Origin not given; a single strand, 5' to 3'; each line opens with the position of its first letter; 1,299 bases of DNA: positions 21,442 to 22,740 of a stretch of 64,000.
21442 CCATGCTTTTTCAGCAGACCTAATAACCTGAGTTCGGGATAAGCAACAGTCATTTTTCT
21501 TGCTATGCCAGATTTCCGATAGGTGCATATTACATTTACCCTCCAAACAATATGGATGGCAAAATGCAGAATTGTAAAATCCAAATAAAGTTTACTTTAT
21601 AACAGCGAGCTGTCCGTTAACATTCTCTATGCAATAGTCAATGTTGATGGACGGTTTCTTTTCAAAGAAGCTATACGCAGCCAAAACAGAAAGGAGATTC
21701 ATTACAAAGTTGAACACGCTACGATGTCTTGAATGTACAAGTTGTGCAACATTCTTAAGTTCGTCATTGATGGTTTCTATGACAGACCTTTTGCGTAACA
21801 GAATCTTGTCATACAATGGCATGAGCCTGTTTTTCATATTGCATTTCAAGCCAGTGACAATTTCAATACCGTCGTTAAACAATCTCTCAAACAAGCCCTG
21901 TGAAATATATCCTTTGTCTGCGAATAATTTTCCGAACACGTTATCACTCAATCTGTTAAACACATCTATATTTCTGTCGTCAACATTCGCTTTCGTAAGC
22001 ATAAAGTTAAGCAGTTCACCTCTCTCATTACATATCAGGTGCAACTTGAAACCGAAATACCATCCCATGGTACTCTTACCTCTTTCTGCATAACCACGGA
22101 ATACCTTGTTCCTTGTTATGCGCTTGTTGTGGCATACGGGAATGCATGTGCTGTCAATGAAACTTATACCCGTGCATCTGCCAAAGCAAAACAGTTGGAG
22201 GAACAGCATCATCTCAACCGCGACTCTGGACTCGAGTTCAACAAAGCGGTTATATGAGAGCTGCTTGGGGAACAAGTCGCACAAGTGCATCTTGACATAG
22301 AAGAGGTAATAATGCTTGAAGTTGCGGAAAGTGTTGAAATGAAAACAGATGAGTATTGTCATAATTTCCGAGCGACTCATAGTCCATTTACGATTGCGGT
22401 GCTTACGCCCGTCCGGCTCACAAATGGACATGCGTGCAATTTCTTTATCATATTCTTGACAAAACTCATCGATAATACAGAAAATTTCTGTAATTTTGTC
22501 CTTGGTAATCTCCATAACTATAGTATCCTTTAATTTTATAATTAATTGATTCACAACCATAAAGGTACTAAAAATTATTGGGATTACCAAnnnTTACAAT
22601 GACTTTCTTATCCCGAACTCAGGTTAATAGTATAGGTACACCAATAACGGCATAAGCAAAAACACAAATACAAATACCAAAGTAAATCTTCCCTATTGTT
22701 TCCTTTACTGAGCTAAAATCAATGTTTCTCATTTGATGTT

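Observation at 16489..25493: Possible recombinase-associated orphan-immunity (rAID-like) gene array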

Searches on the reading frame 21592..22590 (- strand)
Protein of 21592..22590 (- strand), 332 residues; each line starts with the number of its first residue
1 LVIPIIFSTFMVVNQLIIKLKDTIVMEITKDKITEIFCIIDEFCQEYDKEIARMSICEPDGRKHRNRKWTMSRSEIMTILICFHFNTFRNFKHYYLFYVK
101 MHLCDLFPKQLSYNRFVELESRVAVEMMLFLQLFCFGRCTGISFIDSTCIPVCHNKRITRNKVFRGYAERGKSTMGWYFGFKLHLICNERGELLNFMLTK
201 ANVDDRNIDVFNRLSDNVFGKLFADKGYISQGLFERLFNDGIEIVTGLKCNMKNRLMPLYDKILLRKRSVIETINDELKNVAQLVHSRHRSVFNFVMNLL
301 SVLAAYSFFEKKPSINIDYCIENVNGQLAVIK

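Call 3: search_protein_families(library=pfam, proteins=[window:21592-22590:-], max_evalue=0.1)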
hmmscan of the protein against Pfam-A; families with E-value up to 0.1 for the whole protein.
window:21592-22590:- (332 aa): 3 families
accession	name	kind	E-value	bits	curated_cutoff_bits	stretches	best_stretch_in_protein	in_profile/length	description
PF13612.12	DDE_Tnp_1_3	-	1.1e-70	237.1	27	1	137-292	2-155/155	Transposase DDE domain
PF01609.27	DDE_Tnp_1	-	4.8e-21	75.9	23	1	140-307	4-199/200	Transposase DDE domain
PF13843.12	DDE_Tnp_1_7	-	0.0038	17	22.4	1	179-327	154-308/349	Transposase IS4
